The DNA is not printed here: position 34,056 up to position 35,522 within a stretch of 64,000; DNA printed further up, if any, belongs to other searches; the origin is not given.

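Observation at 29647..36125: Pot-type ABC importer in one operon with EutA-like and EutD/DoeA-like enzymes: candidate uptake-and-ring-opening module for an ectoine-like or other cyclic/amidino N-compound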

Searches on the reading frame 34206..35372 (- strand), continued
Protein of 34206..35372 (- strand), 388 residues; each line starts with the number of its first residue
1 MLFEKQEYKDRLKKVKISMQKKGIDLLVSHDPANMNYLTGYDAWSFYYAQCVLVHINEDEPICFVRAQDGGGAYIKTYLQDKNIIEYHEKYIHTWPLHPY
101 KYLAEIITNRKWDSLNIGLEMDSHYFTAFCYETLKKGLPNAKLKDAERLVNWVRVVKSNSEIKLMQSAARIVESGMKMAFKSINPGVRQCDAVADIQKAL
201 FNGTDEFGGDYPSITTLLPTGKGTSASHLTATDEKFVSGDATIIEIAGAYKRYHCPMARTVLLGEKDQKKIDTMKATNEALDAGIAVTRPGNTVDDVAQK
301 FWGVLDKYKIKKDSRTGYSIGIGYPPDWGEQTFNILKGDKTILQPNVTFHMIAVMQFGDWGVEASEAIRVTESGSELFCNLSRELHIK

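Call 56: search_solved_structures(query=window:34206-35372:-, max_evalue=1e-15, show_alignments=4)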
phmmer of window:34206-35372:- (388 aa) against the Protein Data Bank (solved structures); distinct sequences matched with E-value up to 1e-15: 4.
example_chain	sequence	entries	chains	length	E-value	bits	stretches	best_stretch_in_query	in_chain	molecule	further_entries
6twk_A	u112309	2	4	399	1.6e-101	343.3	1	3-388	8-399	Ectoine hydrolase DoeA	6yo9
6twj_A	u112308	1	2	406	1.7e-101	343.2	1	3-388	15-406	Ectoine hydrolase DoeA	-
1wy2_A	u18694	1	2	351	2.2e-18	69.6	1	117-385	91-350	Xaa-Pro dipeptidase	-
1pv9_A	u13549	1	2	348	6.3e-17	64.8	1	132-385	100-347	Xaa-Pro dipeptidase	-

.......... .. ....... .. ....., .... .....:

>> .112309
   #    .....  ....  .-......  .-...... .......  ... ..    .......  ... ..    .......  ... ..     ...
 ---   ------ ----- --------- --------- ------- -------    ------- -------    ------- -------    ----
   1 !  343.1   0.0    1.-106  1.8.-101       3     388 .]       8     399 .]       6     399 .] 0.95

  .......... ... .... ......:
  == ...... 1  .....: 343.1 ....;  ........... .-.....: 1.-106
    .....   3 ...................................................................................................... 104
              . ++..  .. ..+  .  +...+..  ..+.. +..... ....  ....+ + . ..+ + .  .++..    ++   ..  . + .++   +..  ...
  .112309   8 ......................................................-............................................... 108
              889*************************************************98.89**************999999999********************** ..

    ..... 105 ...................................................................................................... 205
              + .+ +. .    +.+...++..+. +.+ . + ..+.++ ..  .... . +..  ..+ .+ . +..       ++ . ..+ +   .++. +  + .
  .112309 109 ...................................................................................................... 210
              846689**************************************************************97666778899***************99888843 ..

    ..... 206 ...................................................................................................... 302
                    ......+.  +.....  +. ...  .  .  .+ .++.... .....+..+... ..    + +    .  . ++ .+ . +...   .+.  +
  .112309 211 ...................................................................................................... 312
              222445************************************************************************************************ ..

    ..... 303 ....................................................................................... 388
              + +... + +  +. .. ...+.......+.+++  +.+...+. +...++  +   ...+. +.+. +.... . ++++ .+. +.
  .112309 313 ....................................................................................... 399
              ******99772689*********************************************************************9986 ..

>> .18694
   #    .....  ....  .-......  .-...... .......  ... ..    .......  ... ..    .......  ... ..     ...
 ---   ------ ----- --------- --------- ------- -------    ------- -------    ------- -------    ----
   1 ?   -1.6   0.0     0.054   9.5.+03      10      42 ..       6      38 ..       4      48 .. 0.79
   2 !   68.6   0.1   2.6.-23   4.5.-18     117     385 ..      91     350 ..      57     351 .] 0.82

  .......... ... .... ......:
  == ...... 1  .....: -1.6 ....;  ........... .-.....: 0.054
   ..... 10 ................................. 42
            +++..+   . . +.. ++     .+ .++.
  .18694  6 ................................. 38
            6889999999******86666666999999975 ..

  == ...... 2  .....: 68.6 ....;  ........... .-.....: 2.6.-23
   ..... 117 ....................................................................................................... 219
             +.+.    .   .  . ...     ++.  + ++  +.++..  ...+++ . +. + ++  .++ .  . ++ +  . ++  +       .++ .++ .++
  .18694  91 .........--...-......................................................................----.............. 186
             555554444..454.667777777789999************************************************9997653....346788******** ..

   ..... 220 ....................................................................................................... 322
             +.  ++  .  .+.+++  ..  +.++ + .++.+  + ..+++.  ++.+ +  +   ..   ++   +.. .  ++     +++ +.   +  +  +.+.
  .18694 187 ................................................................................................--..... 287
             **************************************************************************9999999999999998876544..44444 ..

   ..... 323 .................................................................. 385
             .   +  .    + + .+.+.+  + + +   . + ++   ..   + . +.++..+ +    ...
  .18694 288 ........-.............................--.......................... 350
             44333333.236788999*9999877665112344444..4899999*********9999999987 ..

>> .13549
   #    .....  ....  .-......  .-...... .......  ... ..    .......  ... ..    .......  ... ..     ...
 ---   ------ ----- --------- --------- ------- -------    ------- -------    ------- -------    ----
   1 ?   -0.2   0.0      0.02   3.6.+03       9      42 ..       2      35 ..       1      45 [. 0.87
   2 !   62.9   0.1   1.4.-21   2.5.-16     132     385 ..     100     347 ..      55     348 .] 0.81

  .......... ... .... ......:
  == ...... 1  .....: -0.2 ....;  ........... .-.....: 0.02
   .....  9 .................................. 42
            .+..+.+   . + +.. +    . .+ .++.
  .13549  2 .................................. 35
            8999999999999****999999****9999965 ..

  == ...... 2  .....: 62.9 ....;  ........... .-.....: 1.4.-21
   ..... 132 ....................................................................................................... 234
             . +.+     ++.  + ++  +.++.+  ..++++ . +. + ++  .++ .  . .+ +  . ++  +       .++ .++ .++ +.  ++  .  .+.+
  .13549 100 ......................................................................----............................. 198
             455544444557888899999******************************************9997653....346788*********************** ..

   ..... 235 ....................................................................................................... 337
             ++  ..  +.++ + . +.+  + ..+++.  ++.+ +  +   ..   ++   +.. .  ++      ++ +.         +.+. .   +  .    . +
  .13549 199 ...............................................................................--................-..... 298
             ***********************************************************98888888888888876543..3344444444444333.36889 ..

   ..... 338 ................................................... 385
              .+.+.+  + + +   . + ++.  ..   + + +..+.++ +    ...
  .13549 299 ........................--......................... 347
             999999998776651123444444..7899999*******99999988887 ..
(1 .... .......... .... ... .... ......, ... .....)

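Call 69: search_protein_families(library=ncbifam, proteins=[P0238, P0239, P0233, P0172, P0221, P0180, P0240, P0139, P0134, P0154], max_evalue=1e-30)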
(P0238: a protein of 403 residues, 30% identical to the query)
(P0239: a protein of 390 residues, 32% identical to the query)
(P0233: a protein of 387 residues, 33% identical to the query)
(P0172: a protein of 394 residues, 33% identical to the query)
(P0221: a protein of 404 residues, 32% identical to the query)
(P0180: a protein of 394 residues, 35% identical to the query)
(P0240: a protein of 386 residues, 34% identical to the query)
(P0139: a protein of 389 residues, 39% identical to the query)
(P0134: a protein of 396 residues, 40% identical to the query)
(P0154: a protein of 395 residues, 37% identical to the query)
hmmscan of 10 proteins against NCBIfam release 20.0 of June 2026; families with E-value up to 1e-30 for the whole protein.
P0238 (403 aa): 3 families
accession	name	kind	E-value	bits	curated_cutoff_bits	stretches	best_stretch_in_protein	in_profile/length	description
NF038259.1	ectoine_DoeA_2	exception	1.6e-63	214.7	575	1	25-402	6-385/386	ectoine hydrolase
TIGR02993.1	ectoine_eutD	equivalog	1.3e-55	189.2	613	1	25-403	3-390/391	ectoine hydrolase DoeA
NF040821.1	dipep_PepQ_Arch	equivalog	2.9e-31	108.8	630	1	36-400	2-345/346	Xaa-Pro dipeptidase PepQ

P0239 (390 aa): 3 families
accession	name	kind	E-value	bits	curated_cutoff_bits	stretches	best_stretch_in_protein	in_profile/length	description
NF038259.1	ectoine_DoeA_2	exception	1.3e-83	280.9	575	1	6-388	3-385/386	ectoine hydrolase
TIGR02993.1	ectoine_eutD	equivalog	1e-65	222.4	613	1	8-389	2-390/391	ectoine hydrolase DoeA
NF040821.1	dipep_PepQ_Arch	equivalog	5.8e-46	157.1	630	1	20-386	2-345/346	Xaa-Pro dipeptidase PepQ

P0233 (387 aa): 3 families
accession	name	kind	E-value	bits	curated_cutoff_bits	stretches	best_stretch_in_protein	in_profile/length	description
NF038259.1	ectoine_DoeA_2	exception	2.3e-86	289.9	575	1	10-385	8-385/386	ectoine hydrolase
TIGR02993.1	ectoine_eutD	equivalog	3.6e-61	207.4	613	1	10-386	5-390/391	ectoine hydrolase DoeA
NF040821.1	dipep_PepQ_Arch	equivalog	5.5e-37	127.6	630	1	19-382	2-344/346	Xaa-Pro dipeptidase PepQ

P0172 (394 aa): 2 families
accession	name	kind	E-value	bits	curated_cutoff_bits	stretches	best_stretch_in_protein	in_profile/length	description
TIGR02993.1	ectoine_eutD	equivalog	2.3e-84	283.8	613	1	2-389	5-391/391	ectoine hydrolase DoeA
NF038259.1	ectoine_DoeA_2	exception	6.4e-46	156.8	575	1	1-388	7-386/386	ectoine hydrolase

P0221 (404 aa): 2 families
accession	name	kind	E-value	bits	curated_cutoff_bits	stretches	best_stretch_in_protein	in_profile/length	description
TIGR02993.1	ectoine_eutD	equivalog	6.5e-70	236.2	613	1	4-404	6-390/391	ectoine hydrolase DoeA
NF038259.1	ectoine_DoeA_2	exception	2.1e-40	138.6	575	0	108-395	92-378/386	ectoine hydrolase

P0180 (394 aa): 2 families
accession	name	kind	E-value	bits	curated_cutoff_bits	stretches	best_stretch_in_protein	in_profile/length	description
TIGR02993.1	ectoine_eutD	equivalog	2.5e-94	316.6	613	1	4-393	6-390/391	ectoine hydrolase DoeA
NF038259.1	ectoine_DoeA_2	exception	6.5e-50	169.9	575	1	4-393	9-386/386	ectoine hydrolase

P0240 (386 aa): 2 families
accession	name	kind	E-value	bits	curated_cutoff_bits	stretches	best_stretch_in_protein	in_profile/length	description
TIGR02993.1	ectoine_eutD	equivalog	3.9e-74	250.1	613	1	12-383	6-388/391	ectoine hydrolase DoeA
NF038259.1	ectoine_DoeA_2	exception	3.9e-47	160.8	575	1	12-382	9-383/386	ectoine hydrolase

P0139 (389 aa): 2 families
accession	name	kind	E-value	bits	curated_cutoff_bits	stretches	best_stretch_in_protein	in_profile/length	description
TIGR02993.1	ectoine_eutD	equivalog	1.3e-108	363.6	613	1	4-388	6-390/391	ectoine hydrolase DoeA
NF038259.1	ectoine_DoeA_2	exception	2.5e-54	184.5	575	1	4-385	9-383/386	ectoine hydrolase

P0134 (396 aa): 2 families
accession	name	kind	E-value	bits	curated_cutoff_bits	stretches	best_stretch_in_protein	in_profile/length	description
TIGR02993.1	ectoine_eutD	equivalog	6.6e-112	374.5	613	1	6-394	3-389/391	ectoine hydrolase DoeA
NF038259.1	ectoine_DoeA_2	exception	1.8e-47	161.9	575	1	6-394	6-385/386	ectoine hydrolase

P0154 (395 aa): 2 families
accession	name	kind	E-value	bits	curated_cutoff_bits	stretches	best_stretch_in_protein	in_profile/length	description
TIGR02993.1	ectoine_eutD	equivalog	6.1e-106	354.8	613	1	6-394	3-389/391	ectoine hydrolase DoeA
NF038259.1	ectoine_DoeA_2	exception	2.1e-58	197.9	575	1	7-394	7-385/386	ectoine hydrolase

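Call 71: search_protein_families(library=ncbifam, proteins=[L081:552-1301:+, L082:1-750:+, L082:754-1743:+], max_evalue=1e-15)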
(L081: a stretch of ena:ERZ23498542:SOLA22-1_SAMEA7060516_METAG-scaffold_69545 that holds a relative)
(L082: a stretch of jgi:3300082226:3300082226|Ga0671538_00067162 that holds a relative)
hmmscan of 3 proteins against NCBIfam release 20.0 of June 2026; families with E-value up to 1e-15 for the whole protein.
L081:552-1301:+ (249 aa): 2 families
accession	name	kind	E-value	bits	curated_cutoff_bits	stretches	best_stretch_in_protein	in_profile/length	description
TIGR02990.1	ectoine_eutA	equivalog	4.2e-48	163.9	318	1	18-247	7-237/239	ectoine utilization protein EutA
NF052327.1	arylmal_decarb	equivalog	4.1e-24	85.5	225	1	56-247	36-230/231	arylmalonate decarboxylase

L082:1-750:+ (249 aa): 17 families
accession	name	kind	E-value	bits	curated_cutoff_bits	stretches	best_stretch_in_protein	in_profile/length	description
NF005680.0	PRK07476.1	equivalog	6.8e-104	347.3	413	1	1-234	85-319/326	hydroxyectoine utilization dehydratase EutB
TIGR02991.1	ectoine_eutB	equivalog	1.5e-99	332.9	413.35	1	1-235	81-315/317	hydroxyectoine utilization dehydratase EutB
TIGR01127.1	ilvA_1Cterm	equivalog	1.7e-61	208.3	378.75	1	2-230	63-290/380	threonine ammonia-lyase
NF005292.0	PRK06815.1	equivalog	9.6e-58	195.7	371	1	1-234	83-316/320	threonine/serine dehydratase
NF005600.0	PRK07334.1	equivalog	2e-53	181.5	496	1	2-229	91-315/408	threonine ammonia-lyase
NF006389.0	PRK08638.1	equivalog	5.9e-53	179.9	453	1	2-230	90-319/333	bifunctional threonine ammonia-lyase/L-serine ammonia-lyase TdcB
NF006674.0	PRK09224.1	subfamily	1.2e-51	176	577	1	2-231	88-319/508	threonine ammonia-lyase IlvA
NF009130.0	PRK12483.1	subfamily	2.9e-49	168.1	801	1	2-235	100-335/521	threonine ammonia-lyase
TIGR01124.1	ilvA_2Cterm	equivalog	1e-48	166.2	411.3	1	2-230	80-310/499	threonine ammonia-lyase, biosynthetic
NF005454.0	PRK07048.1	equivalog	2.8e-47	161.4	452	1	1-232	87-317/324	threo-3-hydroxy-L-aspartate ammonia-lyase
NF006094.0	PRK08246.1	subfamily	1.4e-46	159.3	331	1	1-231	82-309/310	serine/threonine dehydratase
NF045641.2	BHydaspDhtseBhcB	equivalog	1.6e-38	132.6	550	1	1-230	82-309/312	beta-hydroxyaspartate dehydratase BhcB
NF006390.0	PRK08639.1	equivalog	2.1e-37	129.1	421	1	2-229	88-318/418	threonine ammonia-lyase IlvA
NF004771.0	PRK06110.1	equivalog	4.6e-37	127.8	317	1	2-234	85-315/323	threonine dehydratase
TIGR02079.1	THD1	equivalog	1.8e-36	125.8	440.55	1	2-228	79-309/410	threonine ammonia-lyase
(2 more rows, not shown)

L082:754-1743:+ (329 aa): 13 families
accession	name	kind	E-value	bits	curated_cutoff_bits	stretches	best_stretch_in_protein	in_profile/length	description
NF006141.0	PRK08291.1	equivalog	1.4e-146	487.7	408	1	1-328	1-329/330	cyclodeaminase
TIGR02992.1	ectoine_eutC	equivalog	2.8e-141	470.3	471.65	1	5-327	2-325/326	ectoine utilization protein EutC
NF005296.0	PRK06823.1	equivalog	4.4e-86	288.7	438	1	12-317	9-312/315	ornithine cyclodeaminase family protein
TIGR02371.1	ala_DH_arch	equivalog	5e-60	203.3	409.15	1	4-320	2-315/325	alanine dehydrogenase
NF045643.1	ImmsucRedBhcD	equivalog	3.6e-57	194.1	500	1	5-327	2-319/321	iminosuccinate reductase BhcD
NF006379.0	PRK08618.1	equivalog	8.7e-52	176.4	417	1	6-327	3-324/326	ornithine cyclodeaminase family protein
NF004793.0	PRK06141.1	equivalog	1.4e-39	135.9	322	1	34-319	26-312/314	bifunctional Delta(1)-pyrroline-2-carboxylate/Delta(1)-piperideine-2-carboxylate reductase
TIGR03944.1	dehyd_SbnB_fam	equivalog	2.8e-29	102.2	326.9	1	6-328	3-325/327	2,3-diaminopropionate biosynthesis protein SbnB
NF005762.1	PRK07589.1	equivalog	7.3e-29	100.8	350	1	68-324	65-315/334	ornithine cyclodeaminase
NF005603.0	PRK07340.1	equivalog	1.2e-24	87.1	266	1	70-261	69-253/307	delta(1)-pyrroline-2-carboxylate reductase family protein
NF045512.1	PyrPipCarbRedLhpI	equivalog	2.4e-21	76.2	400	1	22-316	17-295/298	bifunctional Delta(1)-pyrroline-2-carboxylate/Delta(1)-piperideine-2-carboxylate reductase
NF004848.0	PRK06199.1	subfamily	5e-19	68.6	362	1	65-325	89-368/379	tyramine oxidase subunit B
NF005011.0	PRK06407.1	subfamily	4.5e-17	62.2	337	1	102-307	89-288/302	ornithine cyclodeaminase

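Call 73: find_encoding_contigs(protein=P0123, flank=10000, max_places=2)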
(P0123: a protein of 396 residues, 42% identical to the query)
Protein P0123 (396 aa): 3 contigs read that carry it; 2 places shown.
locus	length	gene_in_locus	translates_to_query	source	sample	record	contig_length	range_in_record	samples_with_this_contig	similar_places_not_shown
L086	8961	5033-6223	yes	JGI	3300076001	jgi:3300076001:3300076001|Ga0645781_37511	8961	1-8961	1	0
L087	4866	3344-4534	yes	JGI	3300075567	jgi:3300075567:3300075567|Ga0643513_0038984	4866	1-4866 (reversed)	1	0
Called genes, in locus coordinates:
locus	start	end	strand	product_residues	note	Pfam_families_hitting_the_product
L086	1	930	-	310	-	?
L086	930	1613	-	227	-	PF00392:GntR, PF07729:FCD (weak)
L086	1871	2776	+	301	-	PF00497:SBP_bac_3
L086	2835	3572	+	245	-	PF00528:BPD_transp_1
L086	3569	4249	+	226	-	PF00528:BPD_transp_1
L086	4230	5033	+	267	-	PF00005:ABC_tran, PF02463:SMC_N, PF13304:AAA_21 (faint)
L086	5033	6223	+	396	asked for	PF01321:Creatinase_N, PF00557:Peptidase_M24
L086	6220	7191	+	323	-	PF00291:PALP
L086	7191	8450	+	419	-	PF04389:Peptidase_M28 (faint), PF01546:Peptidase_M20, PF07687:M20_dimer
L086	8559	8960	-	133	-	?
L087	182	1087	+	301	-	PF00497:SBP_bac_3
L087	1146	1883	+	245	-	PF00528:BPD_transp_1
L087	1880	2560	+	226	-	PF00528:BPD_transp_1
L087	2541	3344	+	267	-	PF00005:ABC_tran, PF02463:SMC_N, PF13304:AAA_21 (faint)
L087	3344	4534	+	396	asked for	PF01321:Creatinase_N, PF00557:Peptidase_M24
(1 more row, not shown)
